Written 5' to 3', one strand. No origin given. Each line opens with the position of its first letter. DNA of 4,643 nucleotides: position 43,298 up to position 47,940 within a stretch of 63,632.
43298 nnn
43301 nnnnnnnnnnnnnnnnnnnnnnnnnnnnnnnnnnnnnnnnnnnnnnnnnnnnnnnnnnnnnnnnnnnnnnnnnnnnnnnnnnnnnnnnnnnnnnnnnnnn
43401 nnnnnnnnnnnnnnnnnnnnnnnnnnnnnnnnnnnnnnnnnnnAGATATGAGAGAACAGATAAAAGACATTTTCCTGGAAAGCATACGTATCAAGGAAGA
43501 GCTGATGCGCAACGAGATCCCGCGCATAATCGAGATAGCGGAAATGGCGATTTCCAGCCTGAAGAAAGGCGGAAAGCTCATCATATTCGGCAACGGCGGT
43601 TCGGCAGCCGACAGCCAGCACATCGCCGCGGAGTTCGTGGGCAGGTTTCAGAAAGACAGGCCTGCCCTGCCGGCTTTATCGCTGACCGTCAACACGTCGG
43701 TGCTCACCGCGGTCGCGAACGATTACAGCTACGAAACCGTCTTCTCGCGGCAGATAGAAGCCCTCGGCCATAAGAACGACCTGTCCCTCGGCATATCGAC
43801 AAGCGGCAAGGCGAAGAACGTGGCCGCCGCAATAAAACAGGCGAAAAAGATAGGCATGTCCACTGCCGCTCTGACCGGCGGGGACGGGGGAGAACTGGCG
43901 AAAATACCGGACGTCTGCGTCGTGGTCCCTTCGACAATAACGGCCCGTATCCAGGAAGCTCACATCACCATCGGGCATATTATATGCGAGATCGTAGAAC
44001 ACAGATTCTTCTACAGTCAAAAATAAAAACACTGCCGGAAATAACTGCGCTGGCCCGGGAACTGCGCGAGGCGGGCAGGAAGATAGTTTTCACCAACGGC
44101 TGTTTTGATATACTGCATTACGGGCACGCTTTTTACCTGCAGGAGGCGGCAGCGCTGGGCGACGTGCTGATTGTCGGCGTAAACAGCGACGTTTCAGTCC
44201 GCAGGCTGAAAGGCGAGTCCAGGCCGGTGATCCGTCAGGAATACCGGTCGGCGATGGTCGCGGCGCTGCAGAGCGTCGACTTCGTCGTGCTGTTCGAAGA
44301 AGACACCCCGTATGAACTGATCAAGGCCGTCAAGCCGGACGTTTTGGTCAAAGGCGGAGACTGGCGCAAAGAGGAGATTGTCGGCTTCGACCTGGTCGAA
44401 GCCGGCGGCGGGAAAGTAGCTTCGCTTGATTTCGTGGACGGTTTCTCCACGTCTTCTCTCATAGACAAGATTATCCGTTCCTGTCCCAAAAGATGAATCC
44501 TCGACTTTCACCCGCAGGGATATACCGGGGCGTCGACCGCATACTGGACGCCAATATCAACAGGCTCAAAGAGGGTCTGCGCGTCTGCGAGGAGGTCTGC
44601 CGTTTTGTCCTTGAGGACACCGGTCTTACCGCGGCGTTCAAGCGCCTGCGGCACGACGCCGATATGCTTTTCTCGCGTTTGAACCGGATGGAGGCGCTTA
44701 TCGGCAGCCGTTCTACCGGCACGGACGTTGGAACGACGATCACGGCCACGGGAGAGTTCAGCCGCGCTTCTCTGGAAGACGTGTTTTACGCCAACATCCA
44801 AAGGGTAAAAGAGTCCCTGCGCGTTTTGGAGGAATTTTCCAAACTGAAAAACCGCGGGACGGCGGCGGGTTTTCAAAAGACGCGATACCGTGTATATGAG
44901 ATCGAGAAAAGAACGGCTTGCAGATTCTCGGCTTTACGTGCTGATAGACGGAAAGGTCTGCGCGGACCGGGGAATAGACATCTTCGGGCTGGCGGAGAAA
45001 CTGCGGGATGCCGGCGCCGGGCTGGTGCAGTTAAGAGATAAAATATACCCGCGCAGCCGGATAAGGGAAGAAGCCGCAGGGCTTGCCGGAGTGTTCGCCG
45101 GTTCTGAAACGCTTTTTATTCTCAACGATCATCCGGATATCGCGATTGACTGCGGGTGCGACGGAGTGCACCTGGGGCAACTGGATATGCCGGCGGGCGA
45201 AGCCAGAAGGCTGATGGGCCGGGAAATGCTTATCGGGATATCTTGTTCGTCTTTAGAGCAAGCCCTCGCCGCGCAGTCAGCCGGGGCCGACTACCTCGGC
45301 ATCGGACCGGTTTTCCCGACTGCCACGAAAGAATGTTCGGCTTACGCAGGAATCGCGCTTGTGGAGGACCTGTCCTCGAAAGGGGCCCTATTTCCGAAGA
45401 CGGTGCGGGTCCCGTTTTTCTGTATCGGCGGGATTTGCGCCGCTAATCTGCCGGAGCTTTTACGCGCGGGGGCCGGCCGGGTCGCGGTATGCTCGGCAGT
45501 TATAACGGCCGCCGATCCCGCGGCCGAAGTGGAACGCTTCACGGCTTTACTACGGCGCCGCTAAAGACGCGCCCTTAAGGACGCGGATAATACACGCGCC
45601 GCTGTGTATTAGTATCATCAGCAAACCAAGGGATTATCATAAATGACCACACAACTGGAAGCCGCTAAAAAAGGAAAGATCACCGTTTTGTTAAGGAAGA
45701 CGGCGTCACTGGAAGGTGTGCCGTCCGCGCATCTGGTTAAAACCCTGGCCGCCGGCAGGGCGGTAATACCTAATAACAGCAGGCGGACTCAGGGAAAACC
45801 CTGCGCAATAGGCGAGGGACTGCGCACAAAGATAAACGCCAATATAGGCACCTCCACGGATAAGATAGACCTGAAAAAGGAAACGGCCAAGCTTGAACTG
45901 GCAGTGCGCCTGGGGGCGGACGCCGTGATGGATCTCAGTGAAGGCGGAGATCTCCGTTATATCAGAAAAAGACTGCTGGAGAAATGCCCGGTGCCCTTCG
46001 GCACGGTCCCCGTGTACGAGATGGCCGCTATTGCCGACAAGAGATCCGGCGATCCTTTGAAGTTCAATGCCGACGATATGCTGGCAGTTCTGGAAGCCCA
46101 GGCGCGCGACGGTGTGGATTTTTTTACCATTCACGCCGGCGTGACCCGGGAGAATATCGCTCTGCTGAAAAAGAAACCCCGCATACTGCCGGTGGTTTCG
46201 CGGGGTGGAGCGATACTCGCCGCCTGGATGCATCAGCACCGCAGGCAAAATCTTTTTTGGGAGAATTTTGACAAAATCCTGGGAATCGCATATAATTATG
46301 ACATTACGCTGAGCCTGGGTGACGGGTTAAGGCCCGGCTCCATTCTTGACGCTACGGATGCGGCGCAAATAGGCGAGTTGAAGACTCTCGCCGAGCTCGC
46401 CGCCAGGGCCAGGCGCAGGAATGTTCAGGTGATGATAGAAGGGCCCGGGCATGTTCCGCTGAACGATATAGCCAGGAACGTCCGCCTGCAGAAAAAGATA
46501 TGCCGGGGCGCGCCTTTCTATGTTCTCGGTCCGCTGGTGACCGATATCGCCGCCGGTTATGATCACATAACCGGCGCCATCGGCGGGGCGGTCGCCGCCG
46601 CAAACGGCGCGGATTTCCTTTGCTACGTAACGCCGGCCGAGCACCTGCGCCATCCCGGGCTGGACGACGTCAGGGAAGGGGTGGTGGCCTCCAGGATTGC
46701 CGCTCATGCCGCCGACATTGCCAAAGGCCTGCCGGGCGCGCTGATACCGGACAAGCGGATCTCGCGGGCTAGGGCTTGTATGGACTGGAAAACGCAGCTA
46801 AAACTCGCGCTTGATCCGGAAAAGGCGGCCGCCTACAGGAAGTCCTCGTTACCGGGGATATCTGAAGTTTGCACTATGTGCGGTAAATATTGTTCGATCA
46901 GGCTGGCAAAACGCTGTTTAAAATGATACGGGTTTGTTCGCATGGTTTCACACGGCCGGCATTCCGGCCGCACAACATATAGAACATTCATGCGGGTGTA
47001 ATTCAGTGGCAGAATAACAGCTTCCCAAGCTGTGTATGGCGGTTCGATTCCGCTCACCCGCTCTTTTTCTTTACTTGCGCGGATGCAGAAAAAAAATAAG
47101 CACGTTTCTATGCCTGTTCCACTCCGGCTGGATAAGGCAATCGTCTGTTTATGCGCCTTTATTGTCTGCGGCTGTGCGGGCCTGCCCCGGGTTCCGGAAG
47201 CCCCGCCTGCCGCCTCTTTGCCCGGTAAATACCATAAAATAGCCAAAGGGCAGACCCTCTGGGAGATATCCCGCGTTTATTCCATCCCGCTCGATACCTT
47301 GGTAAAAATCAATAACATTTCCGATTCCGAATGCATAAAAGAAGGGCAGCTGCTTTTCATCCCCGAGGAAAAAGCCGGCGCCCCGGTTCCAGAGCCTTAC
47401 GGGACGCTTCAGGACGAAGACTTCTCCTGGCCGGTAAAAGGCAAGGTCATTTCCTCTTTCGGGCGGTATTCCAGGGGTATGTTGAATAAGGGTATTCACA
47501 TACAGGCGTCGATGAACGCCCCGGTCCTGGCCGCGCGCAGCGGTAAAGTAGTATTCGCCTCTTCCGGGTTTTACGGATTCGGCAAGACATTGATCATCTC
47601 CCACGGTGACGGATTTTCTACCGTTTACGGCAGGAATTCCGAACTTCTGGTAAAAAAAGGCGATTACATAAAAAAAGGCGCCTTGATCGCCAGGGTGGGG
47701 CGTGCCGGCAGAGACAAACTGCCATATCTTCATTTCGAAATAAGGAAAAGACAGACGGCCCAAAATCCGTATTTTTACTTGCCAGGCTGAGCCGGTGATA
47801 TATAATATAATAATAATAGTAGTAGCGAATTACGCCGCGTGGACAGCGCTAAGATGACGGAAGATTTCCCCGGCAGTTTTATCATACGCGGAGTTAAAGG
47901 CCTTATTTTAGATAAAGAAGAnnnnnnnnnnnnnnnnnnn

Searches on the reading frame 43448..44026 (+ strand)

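Call 12: search_protein_families(library=pfam, proteins=[window:43448-44026:+])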
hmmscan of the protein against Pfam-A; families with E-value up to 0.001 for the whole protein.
window:43448-44026:+ (192 aa): 2 families
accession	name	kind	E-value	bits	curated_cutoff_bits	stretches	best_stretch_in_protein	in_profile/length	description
PF13580.11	SIS_2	-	1.1e-25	90.7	27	1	13-144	7-138/138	SIS domain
PF01380.27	SIS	-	3.2e-06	27.4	25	1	105-162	49-106/131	SIS domain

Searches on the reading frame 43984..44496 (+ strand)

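Call 49: search_protein_families(library=pfam, proteins=[window:43984-44496:+], max_evalue=0.01)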
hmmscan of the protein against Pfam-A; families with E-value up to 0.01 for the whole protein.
window:43984-44496:+ (170 aa): 1 family
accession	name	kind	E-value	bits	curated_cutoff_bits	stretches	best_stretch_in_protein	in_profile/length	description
PF01467.32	CTP_transf_like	-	2.1e-19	70.5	21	1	36-127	1-90/133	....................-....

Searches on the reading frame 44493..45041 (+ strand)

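Call 49: search_protein_families(library=pfam, proteins=[window:44493-45041:+], max_evalue=0.01)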
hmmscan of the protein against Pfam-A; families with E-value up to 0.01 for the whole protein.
window:44493-45041:+ (182 aa): 1 family
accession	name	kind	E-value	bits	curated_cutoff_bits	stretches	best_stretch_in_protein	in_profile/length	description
PF17792.6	ThiD2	-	1.2e-39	135.9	23.5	1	16-139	1-123/124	ThiD2 family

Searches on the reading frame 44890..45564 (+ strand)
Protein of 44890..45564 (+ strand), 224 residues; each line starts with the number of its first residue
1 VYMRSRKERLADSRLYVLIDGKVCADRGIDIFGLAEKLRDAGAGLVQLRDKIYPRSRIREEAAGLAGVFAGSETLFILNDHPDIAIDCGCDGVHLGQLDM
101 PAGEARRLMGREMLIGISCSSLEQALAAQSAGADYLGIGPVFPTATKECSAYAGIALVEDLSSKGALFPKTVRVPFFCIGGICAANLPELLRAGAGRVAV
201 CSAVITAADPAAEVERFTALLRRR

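Call 49: search_protein_families(library=pfam, proteins=[window:44890-45564:+], max_evalue=0.01)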
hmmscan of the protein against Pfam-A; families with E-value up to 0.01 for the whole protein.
window:44890-45564:+ (224 aa): 1 family
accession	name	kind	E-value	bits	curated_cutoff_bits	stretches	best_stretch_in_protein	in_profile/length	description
PF02581.23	TMP-TENI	-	3.2e-49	167.2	27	1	16-204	2-180/180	Thiamine monophosphate synthase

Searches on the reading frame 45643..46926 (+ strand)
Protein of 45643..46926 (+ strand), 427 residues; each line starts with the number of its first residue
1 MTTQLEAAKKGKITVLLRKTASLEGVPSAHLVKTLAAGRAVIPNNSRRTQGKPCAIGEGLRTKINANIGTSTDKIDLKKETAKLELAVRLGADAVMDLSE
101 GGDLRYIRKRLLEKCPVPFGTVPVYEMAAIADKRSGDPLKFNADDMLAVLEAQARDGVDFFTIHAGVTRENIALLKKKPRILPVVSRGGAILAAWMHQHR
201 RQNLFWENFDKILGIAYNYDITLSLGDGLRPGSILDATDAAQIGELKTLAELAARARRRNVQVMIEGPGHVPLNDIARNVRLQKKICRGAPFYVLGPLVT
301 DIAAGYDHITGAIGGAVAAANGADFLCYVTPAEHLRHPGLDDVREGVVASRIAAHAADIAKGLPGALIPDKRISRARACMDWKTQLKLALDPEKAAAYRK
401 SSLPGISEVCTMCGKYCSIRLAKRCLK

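Call 12: search_protein_families(library=pfam, proteins=[window:45643-46926:+])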
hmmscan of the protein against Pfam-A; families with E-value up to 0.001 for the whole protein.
window:45643-46926:+ (427 aa): 1 family
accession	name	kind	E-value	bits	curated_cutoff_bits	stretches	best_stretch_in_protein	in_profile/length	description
PF01964.24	ThiC_Rad_SAM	-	4.4e-181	602.7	25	1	3-423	1-419/420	Radical SAM ThiC family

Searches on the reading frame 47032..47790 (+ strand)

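Call 49: search_protein_families(library=pfam, proteins=[window:47032-47790:+], max_evalue=0.01)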
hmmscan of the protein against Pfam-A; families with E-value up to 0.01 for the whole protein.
window:47032-47790:+ (252 aa): 2 families
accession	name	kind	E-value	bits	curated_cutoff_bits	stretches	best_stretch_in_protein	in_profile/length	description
PF01551.29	Peptidase_M23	-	1.3e-27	96.3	28.7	1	152-246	3-96/96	Peptidase family M23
PF01476.26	LysM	-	5.6e-09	36.2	20.9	1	68-111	1-43/43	LysM domain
